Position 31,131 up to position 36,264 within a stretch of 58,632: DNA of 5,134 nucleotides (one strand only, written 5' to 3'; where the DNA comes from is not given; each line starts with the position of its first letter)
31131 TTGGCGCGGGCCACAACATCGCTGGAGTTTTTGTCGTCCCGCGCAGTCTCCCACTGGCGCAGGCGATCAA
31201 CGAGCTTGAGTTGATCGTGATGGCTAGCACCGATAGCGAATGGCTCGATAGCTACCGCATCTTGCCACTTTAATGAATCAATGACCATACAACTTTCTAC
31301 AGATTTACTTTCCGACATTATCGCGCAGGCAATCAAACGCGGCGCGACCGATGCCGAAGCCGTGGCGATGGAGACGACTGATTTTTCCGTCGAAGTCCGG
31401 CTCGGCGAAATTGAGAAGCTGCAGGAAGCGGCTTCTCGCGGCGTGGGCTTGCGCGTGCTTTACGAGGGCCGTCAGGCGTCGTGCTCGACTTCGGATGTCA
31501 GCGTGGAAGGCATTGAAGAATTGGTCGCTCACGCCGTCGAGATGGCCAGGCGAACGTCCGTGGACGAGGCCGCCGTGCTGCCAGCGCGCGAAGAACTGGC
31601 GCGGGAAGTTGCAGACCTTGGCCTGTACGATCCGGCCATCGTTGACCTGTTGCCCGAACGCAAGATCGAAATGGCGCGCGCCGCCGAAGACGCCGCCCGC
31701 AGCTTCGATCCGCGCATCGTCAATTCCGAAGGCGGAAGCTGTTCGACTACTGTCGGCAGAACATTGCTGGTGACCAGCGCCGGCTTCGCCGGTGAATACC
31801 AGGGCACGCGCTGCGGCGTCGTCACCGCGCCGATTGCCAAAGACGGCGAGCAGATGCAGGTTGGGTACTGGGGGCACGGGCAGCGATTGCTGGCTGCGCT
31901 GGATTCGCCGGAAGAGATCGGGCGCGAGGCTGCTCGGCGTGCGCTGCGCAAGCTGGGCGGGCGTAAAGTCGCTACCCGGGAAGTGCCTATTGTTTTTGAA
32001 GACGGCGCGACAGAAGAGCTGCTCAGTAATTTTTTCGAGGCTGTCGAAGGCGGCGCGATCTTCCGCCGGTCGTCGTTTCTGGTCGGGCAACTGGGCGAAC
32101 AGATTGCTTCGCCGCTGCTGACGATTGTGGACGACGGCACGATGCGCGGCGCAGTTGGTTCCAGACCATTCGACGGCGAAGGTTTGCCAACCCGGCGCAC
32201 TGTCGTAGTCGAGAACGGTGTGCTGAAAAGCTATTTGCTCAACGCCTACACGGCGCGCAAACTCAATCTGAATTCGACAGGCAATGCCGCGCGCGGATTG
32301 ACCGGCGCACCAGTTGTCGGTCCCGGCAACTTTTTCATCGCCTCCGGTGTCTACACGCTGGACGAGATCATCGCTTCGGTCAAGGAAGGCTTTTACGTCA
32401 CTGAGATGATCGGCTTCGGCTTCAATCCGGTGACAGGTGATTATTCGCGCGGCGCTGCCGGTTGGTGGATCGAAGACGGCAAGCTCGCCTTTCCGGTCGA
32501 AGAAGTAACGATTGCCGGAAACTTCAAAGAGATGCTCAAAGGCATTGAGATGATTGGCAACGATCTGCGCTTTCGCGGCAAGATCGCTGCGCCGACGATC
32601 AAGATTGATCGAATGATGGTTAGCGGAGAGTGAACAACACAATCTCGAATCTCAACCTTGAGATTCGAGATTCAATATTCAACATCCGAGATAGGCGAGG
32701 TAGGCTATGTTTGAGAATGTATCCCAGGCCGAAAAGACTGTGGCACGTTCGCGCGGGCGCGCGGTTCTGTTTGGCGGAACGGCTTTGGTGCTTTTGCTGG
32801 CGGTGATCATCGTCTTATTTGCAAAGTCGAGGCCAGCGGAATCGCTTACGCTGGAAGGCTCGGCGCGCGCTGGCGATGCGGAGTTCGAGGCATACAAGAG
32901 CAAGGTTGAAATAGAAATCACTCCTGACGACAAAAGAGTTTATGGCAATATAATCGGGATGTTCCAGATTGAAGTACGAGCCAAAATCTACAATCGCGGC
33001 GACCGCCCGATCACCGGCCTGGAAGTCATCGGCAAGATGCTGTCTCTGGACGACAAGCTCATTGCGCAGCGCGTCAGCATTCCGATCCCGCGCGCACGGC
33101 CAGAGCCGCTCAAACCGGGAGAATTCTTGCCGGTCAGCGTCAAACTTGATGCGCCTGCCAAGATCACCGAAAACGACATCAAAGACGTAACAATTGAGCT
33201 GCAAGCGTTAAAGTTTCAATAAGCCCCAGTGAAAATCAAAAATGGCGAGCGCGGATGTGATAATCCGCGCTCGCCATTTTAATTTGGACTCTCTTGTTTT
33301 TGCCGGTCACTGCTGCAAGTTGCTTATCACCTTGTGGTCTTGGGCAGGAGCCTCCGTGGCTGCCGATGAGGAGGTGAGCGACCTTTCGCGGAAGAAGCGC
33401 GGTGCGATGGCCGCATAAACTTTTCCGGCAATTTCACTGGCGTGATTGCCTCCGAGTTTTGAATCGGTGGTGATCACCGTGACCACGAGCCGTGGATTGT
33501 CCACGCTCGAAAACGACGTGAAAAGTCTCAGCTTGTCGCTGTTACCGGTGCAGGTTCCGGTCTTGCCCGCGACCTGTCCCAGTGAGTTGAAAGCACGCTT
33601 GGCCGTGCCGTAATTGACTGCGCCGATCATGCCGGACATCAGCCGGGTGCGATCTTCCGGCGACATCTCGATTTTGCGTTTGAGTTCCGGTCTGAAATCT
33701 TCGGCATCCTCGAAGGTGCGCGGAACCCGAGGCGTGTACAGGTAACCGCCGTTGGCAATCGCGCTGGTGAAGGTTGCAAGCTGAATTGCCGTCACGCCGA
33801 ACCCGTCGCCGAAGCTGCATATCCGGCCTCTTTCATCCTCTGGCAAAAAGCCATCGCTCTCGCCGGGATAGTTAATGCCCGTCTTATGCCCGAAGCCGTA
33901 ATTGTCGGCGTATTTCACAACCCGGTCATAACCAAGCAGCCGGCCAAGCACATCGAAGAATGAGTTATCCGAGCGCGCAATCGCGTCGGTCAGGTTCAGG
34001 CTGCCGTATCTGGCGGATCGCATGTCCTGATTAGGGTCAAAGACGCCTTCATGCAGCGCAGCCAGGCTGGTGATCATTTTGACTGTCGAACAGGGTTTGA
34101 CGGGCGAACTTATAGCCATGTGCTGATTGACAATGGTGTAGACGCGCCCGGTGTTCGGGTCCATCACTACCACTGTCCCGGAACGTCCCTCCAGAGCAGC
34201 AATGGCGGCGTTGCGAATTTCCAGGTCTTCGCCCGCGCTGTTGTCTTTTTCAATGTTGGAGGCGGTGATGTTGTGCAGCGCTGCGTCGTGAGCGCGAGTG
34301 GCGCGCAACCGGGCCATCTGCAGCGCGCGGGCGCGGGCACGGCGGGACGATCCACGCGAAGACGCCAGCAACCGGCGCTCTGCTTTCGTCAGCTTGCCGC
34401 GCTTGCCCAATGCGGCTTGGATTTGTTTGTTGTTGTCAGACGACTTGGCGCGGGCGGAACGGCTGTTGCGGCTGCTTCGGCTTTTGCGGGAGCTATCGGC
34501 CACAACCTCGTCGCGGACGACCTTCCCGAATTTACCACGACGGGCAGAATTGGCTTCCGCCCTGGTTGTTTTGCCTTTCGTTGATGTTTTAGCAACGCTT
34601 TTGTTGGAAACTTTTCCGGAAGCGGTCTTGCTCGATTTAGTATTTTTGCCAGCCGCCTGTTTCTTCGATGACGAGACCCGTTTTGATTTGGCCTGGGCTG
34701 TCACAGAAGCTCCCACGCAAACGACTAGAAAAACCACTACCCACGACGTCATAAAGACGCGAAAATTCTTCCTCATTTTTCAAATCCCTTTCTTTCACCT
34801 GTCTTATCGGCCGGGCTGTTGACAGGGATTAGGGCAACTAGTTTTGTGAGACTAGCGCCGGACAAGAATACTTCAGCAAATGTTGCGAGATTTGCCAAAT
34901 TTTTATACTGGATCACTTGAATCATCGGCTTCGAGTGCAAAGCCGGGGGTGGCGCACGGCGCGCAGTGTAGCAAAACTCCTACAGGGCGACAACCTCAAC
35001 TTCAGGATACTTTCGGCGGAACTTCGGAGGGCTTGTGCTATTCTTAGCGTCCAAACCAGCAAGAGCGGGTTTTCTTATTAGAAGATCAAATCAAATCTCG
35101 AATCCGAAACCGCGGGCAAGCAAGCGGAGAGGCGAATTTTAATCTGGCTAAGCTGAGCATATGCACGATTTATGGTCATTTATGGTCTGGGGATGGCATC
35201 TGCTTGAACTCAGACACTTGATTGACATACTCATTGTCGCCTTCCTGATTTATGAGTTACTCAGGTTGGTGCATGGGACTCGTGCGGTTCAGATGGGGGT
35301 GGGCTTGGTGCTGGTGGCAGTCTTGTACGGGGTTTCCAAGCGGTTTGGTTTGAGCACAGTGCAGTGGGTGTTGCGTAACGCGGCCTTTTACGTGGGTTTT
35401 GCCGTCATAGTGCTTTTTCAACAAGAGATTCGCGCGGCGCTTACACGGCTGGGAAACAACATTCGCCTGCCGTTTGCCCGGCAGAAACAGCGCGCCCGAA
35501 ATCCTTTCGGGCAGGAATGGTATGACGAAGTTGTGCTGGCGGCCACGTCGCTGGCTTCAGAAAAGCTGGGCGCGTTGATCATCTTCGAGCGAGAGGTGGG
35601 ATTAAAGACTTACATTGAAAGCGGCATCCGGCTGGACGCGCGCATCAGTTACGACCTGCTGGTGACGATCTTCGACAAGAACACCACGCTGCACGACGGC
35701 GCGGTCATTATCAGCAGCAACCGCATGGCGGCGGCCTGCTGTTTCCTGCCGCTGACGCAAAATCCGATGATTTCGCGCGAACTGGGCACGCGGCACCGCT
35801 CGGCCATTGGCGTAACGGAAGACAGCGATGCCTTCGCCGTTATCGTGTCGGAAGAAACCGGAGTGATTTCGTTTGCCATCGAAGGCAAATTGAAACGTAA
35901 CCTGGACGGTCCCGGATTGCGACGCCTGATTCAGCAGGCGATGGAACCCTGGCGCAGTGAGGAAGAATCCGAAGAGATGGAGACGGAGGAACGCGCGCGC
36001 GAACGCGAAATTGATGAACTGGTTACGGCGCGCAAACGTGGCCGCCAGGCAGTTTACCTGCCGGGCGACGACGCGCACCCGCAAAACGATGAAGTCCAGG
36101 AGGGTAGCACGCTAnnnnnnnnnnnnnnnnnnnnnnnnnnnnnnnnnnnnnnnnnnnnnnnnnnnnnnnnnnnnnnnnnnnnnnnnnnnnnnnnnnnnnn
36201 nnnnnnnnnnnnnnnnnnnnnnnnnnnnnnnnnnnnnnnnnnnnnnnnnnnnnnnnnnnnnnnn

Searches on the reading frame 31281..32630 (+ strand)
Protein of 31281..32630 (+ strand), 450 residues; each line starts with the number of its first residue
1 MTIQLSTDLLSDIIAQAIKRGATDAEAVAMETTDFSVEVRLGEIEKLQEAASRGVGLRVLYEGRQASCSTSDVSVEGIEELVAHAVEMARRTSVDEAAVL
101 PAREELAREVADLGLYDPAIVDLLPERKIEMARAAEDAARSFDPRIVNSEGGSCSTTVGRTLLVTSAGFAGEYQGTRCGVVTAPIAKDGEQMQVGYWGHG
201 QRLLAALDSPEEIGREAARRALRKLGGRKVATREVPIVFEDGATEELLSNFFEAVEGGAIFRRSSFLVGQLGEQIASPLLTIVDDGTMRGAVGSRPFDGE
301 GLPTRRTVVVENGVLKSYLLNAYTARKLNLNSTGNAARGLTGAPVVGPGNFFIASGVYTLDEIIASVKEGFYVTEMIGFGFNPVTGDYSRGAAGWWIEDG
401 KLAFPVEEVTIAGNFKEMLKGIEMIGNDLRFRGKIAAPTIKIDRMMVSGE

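Call 87: search_protein_families(library=pfam, proteins=[window:31281-32630:+], max_evalue=0.00001)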
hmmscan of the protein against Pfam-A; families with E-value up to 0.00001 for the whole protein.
window:31281-32630:+ (450 aa): 3 families
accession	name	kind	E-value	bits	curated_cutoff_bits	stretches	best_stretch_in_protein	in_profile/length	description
PF19289.4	PmbA_TldD_3rd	-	3.8e-82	275.2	22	1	233-449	2-220/220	PmbA/TldA metallopeptidase C-terminal domain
PF19290.4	PmbA_TldD_2nd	-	4.8e-22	78.9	20.9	1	122-225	5-109/109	PmbA/TldA metallopeptidase central domain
PF01523.21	PmbA_TldD_1st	-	1.7e-14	54.2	20.9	1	25-89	1-65/65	PmbA/TldA metallopeptidase domain 1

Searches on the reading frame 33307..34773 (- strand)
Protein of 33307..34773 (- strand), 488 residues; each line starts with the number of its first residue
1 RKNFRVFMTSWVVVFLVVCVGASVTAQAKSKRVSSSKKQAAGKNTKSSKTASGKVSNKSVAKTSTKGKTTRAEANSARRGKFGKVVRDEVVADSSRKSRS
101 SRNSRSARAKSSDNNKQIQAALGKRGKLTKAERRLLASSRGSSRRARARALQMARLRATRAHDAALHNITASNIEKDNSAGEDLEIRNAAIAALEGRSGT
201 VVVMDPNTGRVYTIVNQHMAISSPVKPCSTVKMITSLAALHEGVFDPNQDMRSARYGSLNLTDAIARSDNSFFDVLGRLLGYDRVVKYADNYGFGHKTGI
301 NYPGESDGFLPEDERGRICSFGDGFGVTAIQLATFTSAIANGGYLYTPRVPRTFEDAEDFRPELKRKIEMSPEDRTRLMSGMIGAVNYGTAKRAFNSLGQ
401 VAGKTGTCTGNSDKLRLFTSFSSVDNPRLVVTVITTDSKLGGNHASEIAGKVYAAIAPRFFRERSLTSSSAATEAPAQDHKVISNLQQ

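Call 87: search_protein_families(library=pfam, proteins=[window:33307-34773:-], max_evalue=0.00001)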
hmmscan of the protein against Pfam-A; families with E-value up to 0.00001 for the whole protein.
window:33307-34773:- (488 aa): 1 family
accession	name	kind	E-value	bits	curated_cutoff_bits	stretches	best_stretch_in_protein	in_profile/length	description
PF00905.27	Transpeptidase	-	3.8e-45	154.8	22.1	1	199-453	1-294/299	Penicillin binding protein transpeptidase domain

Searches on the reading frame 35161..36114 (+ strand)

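Call 88: search_protein_families(library=pfam, proteins=[window:35161-36114:+], max_evalue=0.00001)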
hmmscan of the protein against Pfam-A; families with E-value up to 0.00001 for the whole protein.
window:35161-36114:+ (318 aa): 2 families
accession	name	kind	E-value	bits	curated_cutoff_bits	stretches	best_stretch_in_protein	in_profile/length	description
PF02457.21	DAC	-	2.9e-40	137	27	1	127-244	3-119/119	DisA bacterial checkpoint controller nucleotide-binding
PF19293.4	CdaA_N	-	2.9e-06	27.8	23.8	1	12-90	2-81/81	CdaA N-terminal transmembrane domain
